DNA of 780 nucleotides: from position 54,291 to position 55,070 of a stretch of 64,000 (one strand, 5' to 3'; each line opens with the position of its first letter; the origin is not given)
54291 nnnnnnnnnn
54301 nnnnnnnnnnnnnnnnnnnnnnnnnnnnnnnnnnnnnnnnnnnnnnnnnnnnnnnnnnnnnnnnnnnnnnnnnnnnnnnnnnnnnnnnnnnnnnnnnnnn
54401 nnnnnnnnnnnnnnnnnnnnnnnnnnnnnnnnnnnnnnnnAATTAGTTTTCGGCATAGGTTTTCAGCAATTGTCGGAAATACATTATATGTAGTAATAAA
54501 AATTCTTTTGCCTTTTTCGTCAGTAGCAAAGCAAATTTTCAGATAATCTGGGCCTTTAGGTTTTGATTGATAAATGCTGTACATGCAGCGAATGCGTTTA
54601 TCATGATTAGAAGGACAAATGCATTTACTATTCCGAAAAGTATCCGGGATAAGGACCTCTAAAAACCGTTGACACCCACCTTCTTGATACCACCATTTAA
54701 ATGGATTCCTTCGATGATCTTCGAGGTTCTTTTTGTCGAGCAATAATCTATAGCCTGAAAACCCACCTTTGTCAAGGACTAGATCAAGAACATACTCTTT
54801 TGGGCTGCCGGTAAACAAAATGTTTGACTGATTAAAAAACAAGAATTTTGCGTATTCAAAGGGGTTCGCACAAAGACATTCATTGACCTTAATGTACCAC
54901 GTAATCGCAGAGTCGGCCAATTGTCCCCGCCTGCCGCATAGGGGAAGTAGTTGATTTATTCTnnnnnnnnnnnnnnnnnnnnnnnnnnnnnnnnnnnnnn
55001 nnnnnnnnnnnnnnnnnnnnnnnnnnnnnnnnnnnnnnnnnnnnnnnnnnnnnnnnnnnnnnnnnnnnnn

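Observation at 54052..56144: AT-rich three-gene module: SEC-C/PD-(D/E)xK nuclease-like protein plus an overlapping pair of unknown small proteins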

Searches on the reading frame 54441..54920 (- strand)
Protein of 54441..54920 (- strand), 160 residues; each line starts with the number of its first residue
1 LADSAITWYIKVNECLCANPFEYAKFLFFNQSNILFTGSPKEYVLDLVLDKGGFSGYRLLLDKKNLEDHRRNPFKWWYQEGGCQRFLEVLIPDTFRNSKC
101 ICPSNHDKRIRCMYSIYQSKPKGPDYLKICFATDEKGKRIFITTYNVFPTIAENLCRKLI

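Call 3: search_protein_families(library=pfam, proteins=[window:54441-54920:-], max_evalue=1)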
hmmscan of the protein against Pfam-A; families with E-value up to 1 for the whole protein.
window:54441-54920:- (160 aa): 1 family
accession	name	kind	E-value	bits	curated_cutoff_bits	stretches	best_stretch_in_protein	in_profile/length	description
PF10791.14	F1F0-ATPsyn_F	-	0.16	12.9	24.7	1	84-125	3-44/92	Mitochondrial F1-F0 ATP synthase subunit F of fungi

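Call 4: search_protein_families(library=padloc, proteins=[window:54441-54920:-], max_evalue=1)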
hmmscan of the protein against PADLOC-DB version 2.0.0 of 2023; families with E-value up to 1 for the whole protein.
window:54441-54920:- (160 aa): 0 families

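Call 5: search_protein_families(library=ncbifam, proteins=[window:54441-54920:-], max_evalue=1)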
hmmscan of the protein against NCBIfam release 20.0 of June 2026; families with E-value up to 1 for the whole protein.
window:54441-54920:- (160 aa): 0 families

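Call 7: find_homologous_proteins(query=window:54441-54920:-)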
Query window:54441-54920:- (160 aa): 1 proteins with E <= 0.001 among 10 candidates.
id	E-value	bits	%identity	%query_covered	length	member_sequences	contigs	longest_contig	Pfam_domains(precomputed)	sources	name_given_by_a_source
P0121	4.8e-109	380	100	100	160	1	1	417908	-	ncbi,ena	-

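Call 13: find_encoding_contigs(protein=P0121, flank=10000, max_places=3)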
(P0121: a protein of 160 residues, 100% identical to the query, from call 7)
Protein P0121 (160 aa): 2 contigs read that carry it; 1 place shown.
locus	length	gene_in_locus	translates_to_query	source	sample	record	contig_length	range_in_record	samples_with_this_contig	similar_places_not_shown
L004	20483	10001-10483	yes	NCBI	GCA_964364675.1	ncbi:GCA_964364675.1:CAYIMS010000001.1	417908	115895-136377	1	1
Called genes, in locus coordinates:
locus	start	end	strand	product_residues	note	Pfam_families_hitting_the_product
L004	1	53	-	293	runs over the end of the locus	-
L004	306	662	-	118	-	-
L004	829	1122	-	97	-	-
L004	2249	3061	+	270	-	PF13529:Peptidase_C39_2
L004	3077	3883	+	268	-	PF09335:VTT_dom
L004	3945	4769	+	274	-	PF00702:Hydrolase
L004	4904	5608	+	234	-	PF01628:HrcA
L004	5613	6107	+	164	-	PF01025:GrpE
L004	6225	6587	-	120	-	-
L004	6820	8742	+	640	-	PF00012:HSP70, PF06723:MreB_Mbl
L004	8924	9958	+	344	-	-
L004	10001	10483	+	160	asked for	-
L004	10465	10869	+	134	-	-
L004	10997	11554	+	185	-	PF13328:HD_4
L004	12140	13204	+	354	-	PF02661:Fic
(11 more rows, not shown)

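Call 30: search_protein_families(library=pfam, alignment_id=A2, max_evalue=10)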
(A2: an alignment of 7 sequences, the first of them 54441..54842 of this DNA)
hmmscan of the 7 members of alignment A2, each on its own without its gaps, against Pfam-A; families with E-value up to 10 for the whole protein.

A. member 1, window:54441-54842:- (134 aa): 1 family
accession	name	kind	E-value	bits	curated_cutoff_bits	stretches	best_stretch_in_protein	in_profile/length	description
PF10791.14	F1F0-ATPsyn_F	-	0.12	13.3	24.7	1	58-99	3-44/92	Mitochondrial F1-F0 ATP synthase subunit F of fungi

B. families by the number of members that match (of 7 scanned): 4 families
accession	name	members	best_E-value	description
PF10791.14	F1F0-ATPsyn_F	2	0.081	Mitochondrial F1-F0 ATP synthase subunit F of fungi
PF16211.10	Histone_H2A_C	1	0.043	C-terminus of histone H2A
PF04139.18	Rad9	1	0.082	Rad9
PF15307.11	SPACA7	1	0.11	Sperm acrosome-associated protein 7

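Call 107: search_solved_structures(query=A2, max_evalue=10)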
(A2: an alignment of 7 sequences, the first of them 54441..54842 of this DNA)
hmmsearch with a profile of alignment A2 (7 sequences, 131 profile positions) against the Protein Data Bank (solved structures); distinct sequences matched with E-value up to 10: 14.
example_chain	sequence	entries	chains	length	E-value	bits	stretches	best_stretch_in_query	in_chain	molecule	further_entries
6q8i_K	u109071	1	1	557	0.04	17.2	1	24-98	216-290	Protein Red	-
6gsm_B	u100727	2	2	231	0.29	14.4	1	12-64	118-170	40S ribosomal protein S1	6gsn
5o9z_R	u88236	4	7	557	0.33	14.2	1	24-98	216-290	Protein Red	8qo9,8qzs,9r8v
6q8i_C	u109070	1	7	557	0.33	14.2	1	24-98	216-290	Protein Red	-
5it7_B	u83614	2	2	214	0.36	14.1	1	12-64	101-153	40S ribosomal protein S1 | Ribosomal protein eS1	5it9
3j80_B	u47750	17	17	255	0.37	14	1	12-64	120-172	eS1 | 40S ribosomal protein S1 | Small ribosomal subunit protein eS1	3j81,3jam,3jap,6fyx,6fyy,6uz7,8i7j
6t4q_SB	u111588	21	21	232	0.54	13.5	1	12-65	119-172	40S ribosomal protein S1-A | Small ribosomal subunit protein eS1A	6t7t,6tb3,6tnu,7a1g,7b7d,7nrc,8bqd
4uer_4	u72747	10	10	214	0.59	13.4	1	12-65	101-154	ES1 | 40S ribosomal protein S1-A | Small ribosomal subunit protein eS1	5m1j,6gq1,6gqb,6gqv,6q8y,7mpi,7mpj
5i4l_S1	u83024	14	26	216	0.6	13.4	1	12-65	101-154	40S ribosomal protein S1-A | Small ribosomal subunit protein eS1A | RPS1A isoform 1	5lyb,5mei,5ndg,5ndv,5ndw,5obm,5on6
6woo_BB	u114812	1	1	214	0.66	13.2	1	12-64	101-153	eS1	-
3j6x_S1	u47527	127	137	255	0.67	13.2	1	12-65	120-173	40S ribosomal protein S1 | 40S ribosomal protein S1-A | eS1 (yeast S1)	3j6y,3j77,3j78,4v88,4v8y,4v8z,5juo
4u3m_S1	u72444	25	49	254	0.67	13.2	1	12-65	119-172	40S ribosomal protein S1-A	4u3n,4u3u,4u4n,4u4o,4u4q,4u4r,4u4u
7ase_W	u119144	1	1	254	0.92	12.8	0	16-65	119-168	40S ribosomal protein S3a-2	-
1edg_A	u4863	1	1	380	2.7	11.3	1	38-92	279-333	ENDOGLUCANASE A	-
